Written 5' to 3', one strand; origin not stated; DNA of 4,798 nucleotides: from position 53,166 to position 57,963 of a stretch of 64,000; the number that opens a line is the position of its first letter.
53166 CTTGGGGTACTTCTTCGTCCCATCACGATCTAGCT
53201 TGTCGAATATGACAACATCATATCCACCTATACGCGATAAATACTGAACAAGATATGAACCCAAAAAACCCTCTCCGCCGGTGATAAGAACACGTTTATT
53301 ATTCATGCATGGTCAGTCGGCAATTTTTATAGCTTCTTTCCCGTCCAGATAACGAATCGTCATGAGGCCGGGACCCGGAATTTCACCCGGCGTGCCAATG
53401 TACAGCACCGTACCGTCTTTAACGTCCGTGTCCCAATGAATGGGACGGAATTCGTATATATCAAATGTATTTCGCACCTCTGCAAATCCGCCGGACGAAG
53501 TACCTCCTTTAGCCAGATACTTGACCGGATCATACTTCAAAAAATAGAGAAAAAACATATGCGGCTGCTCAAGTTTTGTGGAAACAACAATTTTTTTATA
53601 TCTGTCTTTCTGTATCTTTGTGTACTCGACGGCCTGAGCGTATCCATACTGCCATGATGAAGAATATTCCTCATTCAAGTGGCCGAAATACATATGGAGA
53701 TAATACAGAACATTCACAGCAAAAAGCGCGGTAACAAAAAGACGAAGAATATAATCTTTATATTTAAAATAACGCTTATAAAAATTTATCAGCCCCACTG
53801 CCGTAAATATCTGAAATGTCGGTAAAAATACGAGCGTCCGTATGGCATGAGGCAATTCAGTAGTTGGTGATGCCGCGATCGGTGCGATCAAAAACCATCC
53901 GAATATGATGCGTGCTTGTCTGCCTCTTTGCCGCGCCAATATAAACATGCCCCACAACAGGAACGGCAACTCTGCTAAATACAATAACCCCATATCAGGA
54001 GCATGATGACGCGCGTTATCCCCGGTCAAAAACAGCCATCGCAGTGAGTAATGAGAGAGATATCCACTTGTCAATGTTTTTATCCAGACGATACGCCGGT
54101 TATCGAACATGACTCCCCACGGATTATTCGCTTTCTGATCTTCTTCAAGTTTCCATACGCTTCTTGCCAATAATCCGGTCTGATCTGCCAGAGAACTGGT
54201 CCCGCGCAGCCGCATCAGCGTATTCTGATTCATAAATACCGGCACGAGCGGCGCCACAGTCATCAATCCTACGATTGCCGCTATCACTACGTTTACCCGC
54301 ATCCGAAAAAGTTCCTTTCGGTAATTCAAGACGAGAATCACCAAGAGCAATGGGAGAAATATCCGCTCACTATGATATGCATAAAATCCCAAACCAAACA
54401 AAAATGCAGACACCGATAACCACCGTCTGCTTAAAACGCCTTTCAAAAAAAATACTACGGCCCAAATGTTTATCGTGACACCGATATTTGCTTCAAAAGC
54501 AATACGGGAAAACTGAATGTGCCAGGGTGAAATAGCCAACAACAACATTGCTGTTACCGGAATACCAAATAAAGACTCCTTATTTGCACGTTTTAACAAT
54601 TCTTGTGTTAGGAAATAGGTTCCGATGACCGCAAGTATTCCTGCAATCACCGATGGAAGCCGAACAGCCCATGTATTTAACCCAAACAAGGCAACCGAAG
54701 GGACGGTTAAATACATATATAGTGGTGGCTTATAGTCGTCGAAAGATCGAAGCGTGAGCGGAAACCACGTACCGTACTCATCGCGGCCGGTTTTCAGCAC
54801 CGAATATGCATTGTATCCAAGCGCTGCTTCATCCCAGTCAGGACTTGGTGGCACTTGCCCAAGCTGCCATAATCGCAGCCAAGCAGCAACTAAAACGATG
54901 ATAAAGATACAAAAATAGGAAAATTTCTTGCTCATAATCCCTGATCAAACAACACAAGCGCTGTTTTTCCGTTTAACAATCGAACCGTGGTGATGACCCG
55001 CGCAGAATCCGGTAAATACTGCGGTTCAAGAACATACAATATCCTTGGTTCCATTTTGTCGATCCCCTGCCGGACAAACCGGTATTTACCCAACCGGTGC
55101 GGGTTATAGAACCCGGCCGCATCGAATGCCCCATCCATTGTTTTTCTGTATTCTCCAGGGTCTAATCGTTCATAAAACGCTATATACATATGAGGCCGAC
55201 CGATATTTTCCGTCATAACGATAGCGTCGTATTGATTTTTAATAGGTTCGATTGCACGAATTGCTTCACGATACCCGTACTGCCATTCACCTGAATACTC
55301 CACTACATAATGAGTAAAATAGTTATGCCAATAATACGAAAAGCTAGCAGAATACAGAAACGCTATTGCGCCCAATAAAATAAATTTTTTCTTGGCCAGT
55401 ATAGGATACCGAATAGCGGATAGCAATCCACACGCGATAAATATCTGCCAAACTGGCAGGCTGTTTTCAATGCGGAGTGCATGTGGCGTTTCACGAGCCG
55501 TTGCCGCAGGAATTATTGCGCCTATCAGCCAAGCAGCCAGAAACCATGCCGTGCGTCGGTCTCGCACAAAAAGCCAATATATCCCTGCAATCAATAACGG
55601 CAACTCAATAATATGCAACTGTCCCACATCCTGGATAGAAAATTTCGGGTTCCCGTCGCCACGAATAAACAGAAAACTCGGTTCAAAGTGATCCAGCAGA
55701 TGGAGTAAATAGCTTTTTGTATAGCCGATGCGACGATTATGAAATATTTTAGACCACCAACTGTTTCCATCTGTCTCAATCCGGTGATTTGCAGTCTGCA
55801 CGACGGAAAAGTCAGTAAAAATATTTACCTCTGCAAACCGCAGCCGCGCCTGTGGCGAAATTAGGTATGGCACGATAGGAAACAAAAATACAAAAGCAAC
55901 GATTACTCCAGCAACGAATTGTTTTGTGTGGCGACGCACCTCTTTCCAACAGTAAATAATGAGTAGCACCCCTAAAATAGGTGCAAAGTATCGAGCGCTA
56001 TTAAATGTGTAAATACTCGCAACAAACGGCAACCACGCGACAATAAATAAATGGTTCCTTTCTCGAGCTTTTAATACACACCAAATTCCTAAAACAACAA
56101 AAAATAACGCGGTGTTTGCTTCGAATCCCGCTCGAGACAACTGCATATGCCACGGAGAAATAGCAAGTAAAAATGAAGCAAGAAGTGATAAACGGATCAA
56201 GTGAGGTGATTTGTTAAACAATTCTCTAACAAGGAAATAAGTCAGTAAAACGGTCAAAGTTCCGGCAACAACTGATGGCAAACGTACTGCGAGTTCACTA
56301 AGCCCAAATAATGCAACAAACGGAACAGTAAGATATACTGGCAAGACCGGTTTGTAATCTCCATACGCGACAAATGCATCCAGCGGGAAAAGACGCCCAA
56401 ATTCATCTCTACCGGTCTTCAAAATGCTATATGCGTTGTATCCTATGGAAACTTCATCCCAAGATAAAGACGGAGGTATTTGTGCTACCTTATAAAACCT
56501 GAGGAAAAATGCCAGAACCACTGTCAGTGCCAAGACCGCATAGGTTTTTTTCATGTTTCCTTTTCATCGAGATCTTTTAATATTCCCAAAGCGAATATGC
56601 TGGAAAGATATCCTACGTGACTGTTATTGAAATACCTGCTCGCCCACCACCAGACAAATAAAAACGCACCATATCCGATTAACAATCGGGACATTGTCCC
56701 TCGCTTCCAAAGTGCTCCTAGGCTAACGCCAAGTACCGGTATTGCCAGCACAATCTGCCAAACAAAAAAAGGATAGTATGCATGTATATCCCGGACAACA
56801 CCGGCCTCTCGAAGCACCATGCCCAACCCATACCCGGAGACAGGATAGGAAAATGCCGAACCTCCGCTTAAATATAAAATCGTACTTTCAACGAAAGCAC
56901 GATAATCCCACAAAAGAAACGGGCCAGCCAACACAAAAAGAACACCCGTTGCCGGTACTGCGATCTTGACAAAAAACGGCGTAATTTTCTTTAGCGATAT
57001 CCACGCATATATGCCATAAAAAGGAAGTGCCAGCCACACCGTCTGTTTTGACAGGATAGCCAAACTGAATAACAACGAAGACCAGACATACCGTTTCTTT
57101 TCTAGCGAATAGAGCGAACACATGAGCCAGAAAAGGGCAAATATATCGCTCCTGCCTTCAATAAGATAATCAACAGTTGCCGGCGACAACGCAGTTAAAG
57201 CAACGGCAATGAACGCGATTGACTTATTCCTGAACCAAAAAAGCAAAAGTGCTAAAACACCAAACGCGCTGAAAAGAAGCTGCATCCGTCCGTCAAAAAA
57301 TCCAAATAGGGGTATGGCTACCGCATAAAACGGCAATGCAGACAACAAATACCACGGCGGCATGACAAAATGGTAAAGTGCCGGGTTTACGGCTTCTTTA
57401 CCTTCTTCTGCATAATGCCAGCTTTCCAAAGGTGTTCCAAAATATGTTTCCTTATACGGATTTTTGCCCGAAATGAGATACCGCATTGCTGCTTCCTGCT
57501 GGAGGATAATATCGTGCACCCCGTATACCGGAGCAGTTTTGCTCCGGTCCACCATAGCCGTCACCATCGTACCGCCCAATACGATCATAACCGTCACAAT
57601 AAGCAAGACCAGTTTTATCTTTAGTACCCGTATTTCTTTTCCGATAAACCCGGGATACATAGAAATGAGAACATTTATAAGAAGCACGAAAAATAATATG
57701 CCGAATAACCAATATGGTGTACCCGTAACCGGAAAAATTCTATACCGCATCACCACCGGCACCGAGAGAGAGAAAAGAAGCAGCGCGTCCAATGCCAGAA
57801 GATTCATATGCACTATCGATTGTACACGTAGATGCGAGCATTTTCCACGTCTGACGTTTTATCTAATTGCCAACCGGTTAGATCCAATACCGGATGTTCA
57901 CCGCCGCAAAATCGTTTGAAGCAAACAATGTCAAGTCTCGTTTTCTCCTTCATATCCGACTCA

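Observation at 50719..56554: Tandem triplet (plus a fourth copy at 63220) of ArnT/PMT-like paralogs sharing a 'WDEA-x-GYNAYS' loop motif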

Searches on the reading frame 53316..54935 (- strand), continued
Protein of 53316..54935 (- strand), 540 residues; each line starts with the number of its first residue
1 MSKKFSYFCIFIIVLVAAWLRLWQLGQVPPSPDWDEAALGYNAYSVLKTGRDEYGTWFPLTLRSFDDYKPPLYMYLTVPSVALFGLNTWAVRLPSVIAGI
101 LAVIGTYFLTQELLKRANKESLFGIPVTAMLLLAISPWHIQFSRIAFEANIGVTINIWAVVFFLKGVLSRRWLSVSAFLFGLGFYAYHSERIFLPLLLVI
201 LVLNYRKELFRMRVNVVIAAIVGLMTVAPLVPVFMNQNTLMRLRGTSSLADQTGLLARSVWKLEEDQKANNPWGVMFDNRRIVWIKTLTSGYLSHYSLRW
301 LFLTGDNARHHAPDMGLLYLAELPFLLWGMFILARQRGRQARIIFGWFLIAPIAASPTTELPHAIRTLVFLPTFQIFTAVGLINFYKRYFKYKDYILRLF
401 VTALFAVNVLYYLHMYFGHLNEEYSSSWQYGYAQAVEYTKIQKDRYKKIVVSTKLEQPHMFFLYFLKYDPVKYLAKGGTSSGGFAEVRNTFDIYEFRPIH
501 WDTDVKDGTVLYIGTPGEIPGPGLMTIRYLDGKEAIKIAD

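Call 38: find_related_loci(query=A2, collection=genome_contigs, flank=10000)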
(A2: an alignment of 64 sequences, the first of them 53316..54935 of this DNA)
Query A2 (540 aa) in genome_contigs; peptide patterns used: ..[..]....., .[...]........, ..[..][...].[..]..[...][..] (x = any residue, [..] = any of these).
445 stretches matched a pattern; 391 encode a relative of the query (tblastn E <= 1e-3); the best 80 are kept; 80 distinct loci.
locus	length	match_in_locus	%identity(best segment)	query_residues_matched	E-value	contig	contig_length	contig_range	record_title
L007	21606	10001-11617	73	10-540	0e+0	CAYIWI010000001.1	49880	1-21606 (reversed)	MAG TPA_asm: uncultured Gammaproteobacteria bacterium isolate ERP119705_co3_560 genome assembly, contig: NODE_531_length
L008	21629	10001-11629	67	9-540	0e+0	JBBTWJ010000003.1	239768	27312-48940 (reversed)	MAG: Patescibacteria group bacterium isolate H41-bin149_1 H41_bin149_1_000000000003, whole genome shotgun sequence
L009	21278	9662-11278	66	3-540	0e+0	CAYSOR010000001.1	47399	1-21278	MAG TPA_asm: uncultured Gammaproteobacteria bacterium isolate binchicken_co266_188 genome assembly, contig: NODE_1458_le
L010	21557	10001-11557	67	9-539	0e+0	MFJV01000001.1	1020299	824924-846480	MAG: Candidatus Gottesmanbacteria bacterium RIFCSPLOWO2_01_FULL_43_11b rifcsplowo2_01_scaffold_30, whole genome shotgun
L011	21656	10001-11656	64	1-540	0e+0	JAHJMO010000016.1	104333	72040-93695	MAG: Patescibacteria group bacterium isolate Old_saline.mb.45 Old_saline.mb.45_k141_431564, whole genome shotgun sequenc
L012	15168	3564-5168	63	6-540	0e+0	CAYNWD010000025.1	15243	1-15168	MAG TPA_asm: uncultured Gammaproteobacteria bacterium isolate binchicken_co38_90 genome assembly, contig: NODE_8234_leng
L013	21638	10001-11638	64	5-540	0e+0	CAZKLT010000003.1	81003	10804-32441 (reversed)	MAG TPA_asm: uncultured Gammaproteobacteria bacterium isolate SRP237561_co1_402 genome assembly, contig: NODE_391_length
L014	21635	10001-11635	63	6-540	0e+0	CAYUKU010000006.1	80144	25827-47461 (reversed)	MAG TPA_asm: uncultured Gammaproteobacteria bacterium isolate binchicken_co58_53 genome assembly, contig: NODE_235_lengt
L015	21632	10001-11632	62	1-540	0e+0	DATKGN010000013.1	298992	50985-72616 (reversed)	MAG TPA_asm: Patescibacteria group bacterium isolate SMAG_U14552 k141_122833, whole genome shotgun sequence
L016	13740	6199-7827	61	12-540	0e+0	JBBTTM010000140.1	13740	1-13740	MAG: Patescibacteria group bacterium isolate H52-bin113_1 H52_bin113_1_000000000140, whole genome shotgun sequence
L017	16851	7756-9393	76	1-540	0e+0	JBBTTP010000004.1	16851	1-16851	MAG: Patescibacteria group bacterium isolate H52-bin037_1 H52_bin037_1_000000000004, whole genome shotgun sequence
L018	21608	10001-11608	63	10-540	0e+0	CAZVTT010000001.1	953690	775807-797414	MAG TPA_asm: uncultured Gammaproteobacteria bacterium isolate SRP292972_co1_32 genome assembly, contig: NODE_3_length_95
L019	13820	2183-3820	64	10-540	0e+0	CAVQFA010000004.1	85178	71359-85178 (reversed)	MAG: Candidatus Gottesmanbacteria bacterium isolate MFD05942.bin.1.211 genome assembly, contig: contig_84293, whole geno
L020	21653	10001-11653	60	8-540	0e+0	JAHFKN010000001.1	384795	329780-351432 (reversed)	MAG: Candidatus Gottesmanbacteria bacterium isolate nzgw410 NODE_16_length_384796_cov_19.669238, whole genome shotgun se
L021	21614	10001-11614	61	4-540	0e+0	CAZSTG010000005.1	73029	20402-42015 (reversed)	MAG TPA_asm: uncultured Gammaproteobacteria bacterium isolate SRP294416_co1_745 genome assembly, contig: NODE_429_length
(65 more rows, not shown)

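Call 39: fold_search(model_id=the predicted structure, library=pdb)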
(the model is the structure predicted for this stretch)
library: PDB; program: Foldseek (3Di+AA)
matches with E <= 10: 243; with E <= 0.001: 22
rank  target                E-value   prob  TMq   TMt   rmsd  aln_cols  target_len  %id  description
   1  8agc_A                8.9e-08  1.00  0.52  0.42  13.4       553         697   14  Structure of yeast oligosaccharylransferase complex with lipid-linked oligosaccharide and non-acceptor peptide bound (released 2022-12-07)
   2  8b6l_I                1.2e-07  1.00  0.51  0.42  12.8       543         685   13  Subtomogram average of the human Sec61-TRAP-OSTA-translocon (released 2022-12-07)
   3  6s7t_A                1.4e-07  1.00  0.52  0.41  12.5       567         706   14  Cryo-EM structure of human oligosaccharyltransferase complex OST-B (released 2019-12-18)
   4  5ezm                  1.8e-07  1.00  0.55  0.56   9.4       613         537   14  Crystal Structure of ArnT from Cupriavidus metallidurans in the apo state (released 2016-02-17)
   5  5gmy_A                2.0e-07  1.00  0.50  0.34  12.2       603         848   13  Crystal structure of the Archaeoglobus fulgidus oligosaccharyltransferase (O29867_ARCFU) tethered with an acceptor pep (released 2017-02-01)
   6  5f15                  2.6e-07  1.00  0.57  0.56   9.0       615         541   13  Crystal Structure of ArnT from Cupriavidus metallidurans bound to Undecaprenyl phosphate (released 2016-02-17)
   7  3wak                  3.3e-07  1.00  0.50  0.33  12.6       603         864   14  Crystal structure of the Archaeoglobus fulgidus oligosaccharyltransferase (O29867_ARCFU) in the apo form (released 2013-10-30)
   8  7oci_F                3.8e-07  1.00  0.46  0.41  12.9       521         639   14  Cryo-EM structure of yeast Ost6p containing oligosaccharyltransferase complex (released 2022-02-16)
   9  6ftg_5                4.5e-07  1.00  0.50  0.43  13.3       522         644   14  Subtomogram average of OST-containing ribosome-translocon complexes from canine rough microsomal membranes (released 2018-03-21)
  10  7e9s_A                5.5e-07  1.00  0.51  0.34  11.8       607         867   14  Archaeal oligosaccharyltransferase AglB from Archaeoglobus fulgidus in complex with an inhibitory peptide and a dolich (released 2021-09-08)
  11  8pn9_A                5.9e-07  1.00  0.48  0.41  13.7       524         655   13  Structure of human oligosaccharyltransferase OST-A complex bound to NGI-1 (released 2024-05-08)
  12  6s7o_A                7.9e-07  1.00  0.50  0.43  13.2       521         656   14  Cryo-EM structure of human oligosaccharyltransferase complex OST-A (released 2019-12-18)
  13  9n9j_I                7.9e-07  1.00  0.50  0.40  14.0       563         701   14  Structure of a GRP94 folding intermediate engaged with a CCDC134- and FKBP11-bound secretory translocon (released 2025-11-19)
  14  8age_A                1.2e-06  1.00  0.51  0.44  11.9       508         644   13  Structure of yeast oligosaccharylransferase complex with acceptor peptide bound (released 2022-12-07)
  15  6ezn_F                1.2e-06  1.00  0.50  0.43  11.6       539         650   14  Cryo-EM structure of the yeast oligosaccharyltransferase (OST) complex (released 2018-01-17)
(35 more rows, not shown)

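Call 70: search_protein_families(library=pfam, proteins=[P0021, P0024, P0032], max_evalue=10)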
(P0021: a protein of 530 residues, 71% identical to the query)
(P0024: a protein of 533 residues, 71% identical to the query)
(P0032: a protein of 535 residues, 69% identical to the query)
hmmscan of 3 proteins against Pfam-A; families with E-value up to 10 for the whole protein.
P0021 (530 aa): 4 families
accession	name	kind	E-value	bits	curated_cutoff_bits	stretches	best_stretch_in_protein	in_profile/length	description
PF13231.12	PMT_2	-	1.8e-18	67.7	26.1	1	65-220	2-158/160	Dolichyl-phosphate-mannose-protein mannosyltransferase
PF02516.20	STT3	-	1.7e-07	31.6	24.5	1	49-224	58-241/405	Oligosaccharyl transferase STT3, N-terminal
PF24124.1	YphA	-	0.014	15.5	28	1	96-189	11-104/198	YphA-like integral membrane protein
PF00482.28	T2SSF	-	0.019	15.4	25.2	1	311-333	59-81/125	Type II secretion system (T2SS), protein F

P0024 (533 aa): 2 families
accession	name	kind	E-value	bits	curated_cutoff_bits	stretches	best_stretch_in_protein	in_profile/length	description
PF13231.12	PMT_2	-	5.6e-19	69.4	26.1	1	65-220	2-158/160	Dolichyl-phosphate-mannose-protein mannosyltransferase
PF02516.20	STT3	-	8.5e-08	32.5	24.5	1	50-224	59-241/405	Oligosaccharyl transferase STT3, N-terminal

P0032 (535 aa): 3 families
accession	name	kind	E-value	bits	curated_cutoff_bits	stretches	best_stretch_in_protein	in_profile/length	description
PF13231.12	PMT_2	-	5.6e-19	69.4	26.1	1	59-214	2-158/160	Dolichyl-phosphate-mannose-protein mannosyltransferase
PF02516.20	STT3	-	6.2e-08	33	24.5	1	60-218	72-241/405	Oligosaccharyl transferase STT3, N-terminal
PF24124.1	YphA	-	1.5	8.9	28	1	91-183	12-104/198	YphA-like integral membrane protein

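Call 96: search_protein_representatives(protein=window:53316-54935:-)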
Query: 540 residues. Proteins with E-value up to 0.001 (for the whole library): 11247; up to 1e-10: 6862; up to 1e-30: 2716. The best 150 are listed.
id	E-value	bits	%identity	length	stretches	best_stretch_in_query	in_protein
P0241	2.2e-217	739.8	64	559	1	8-540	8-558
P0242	2.9e-165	567.8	61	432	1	128-539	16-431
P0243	5.8e-160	550.3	51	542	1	8-532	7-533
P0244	4.3e-148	511.1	45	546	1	7-537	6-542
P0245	4.6e-147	507.7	49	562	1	13-539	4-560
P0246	3.2e-145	501.6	46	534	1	5-538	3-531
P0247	6.3e-145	500.7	49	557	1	1-485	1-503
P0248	4.1e-140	484.8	49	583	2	124-539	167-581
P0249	2.1e-133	462.6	64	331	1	220-539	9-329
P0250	1.2e-132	460.2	45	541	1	7-539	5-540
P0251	7.8e-130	450.9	45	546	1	4-538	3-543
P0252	2.2e-129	449.4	45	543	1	8-538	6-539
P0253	1.6e-128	446.5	42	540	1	9-539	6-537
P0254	2.7e-127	442.5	43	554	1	8-537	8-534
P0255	1.5e-123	430.1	47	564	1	9-539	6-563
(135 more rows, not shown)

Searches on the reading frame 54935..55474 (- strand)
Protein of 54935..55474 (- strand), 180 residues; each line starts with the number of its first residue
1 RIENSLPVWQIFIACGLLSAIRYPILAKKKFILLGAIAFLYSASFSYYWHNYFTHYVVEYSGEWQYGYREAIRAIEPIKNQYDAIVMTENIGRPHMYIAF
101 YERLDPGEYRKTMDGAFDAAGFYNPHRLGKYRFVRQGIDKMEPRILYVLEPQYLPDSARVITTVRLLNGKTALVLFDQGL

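Call 70: search_protein_families(library=pfam, proteins=[window:54935-55474:-], max_evalue=10)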
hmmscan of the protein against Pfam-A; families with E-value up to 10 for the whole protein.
window:54935-55474:- (180 aa): 2 families
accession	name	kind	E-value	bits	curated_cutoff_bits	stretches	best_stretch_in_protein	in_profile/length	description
PF23623.1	GBD_IRG7_N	-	0.049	14.2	27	1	85-115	50-80/95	IRG7 N-terminal galactose binding domain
PF13567.11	DUF4131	-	0.12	12.5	31.6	1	5-52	2-51/165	Domain of unknown function (DUF4131)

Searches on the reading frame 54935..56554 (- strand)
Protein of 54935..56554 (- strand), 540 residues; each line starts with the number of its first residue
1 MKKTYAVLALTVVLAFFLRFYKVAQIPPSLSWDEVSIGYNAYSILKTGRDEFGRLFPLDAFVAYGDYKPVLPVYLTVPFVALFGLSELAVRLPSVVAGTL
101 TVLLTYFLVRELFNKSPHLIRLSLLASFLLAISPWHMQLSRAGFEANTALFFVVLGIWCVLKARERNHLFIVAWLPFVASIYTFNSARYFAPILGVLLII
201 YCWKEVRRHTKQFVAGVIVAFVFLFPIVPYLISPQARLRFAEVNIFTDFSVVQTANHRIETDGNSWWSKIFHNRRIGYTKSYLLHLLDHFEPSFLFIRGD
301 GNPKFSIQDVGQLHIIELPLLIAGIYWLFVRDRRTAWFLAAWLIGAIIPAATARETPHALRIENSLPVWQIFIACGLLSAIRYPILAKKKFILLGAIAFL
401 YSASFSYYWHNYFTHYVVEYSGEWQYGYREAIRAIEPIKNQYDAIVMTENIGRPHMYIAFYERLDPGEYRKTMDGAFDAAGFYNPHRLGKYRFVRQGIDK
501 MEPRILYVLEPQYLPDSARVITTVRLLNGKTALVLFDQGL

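Call 5: search_protein_families(library=pfam, proteins=[window:54935-56554:-], max_evalue=0.01)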
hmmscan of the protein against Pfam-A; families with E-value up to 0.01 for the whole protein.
window:54935-56554:- (540 aa): 3 families
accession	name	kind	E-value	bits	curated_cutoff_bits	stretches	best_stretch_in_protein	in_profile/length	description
PF13231.12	PMT_2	-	1.2e-11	45.5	26.1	1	68-228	2-158/160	Dolichyl-phosphate-mannose-protein mannosyltransferase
PF02366.24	PMT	-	1.2e-07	32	22.7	1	12-215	4-210/245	Dolichyl-phosphate-mannose-protein mannosyltransferase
PF19529.4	DUF6057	-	0.0035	16.7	29.8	1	99-235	78-211/569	Family of unknown function (DUF6057)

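Call 9: search_protein_families(library=ncbifam, proteins=[window:54935-56554:-], max_evalue=0.01)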
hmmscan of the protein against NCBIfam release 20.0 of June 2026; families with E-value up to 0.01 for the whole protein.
window:54935-56554:- (540 aa): 1 family
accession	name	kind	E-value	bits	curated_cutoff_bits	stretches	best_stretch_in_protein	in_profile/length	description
TIGR03663.1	TIGR03663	subfamily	1.5e-05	24.3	126.25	1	9-290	5-268/435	flippase activity-associated protein Agl23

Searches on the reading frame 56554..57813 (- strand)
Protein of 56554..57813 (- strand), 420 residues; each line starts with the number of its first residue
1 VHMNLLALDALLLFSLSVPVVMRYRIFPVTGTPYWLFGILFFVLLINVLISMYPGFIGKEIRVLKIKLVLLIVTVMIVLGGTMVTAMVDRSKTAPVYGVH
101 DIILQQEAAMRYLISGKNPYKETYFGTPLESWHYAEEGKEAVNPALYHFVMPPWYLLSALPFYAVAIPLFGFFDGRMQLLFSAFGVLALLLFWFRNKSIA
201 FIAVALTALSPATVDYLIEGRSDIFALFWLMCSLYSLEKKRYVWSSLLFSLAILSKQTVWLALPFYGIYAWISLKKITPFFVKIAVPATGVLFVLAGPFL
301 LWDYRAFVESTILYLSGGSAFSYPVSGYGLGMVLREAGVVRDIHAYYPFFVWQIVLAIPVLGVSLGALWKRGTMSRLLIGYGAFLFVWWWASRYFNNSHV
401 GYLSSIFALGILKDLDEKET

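Call 5: search_protein_families(library=pfam, proteins=[window:56554-57813:-], max_evalue=0.01)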
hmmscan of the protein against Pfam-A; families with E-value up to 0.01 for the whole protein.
window:56554-57813:- (420 aa): 1 family
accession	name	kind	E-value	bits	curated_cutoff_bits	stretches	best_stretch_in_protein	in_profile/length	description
PF05208.19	ALG3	-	0.0039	17.1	23.6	1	187-310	90-212/358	ALG3 protein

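Call 9: search_protein_families(library=ncbifam, proteins=[window:56554-57813:-], max_evalue=0.01)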
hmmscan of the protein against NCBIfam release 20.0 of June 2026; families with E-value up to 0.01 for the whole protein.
window:56554-57813:- (420 aa): 1 family
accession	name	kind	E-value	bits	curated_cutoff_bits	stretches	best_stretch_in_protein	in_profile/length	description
NF046093.1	AZOBR_p60025_fam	subfamily_domain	0.0003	20.1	150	1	180-287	121-230/232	AZOBR_p60025 family cell surface glycopolymer formation protein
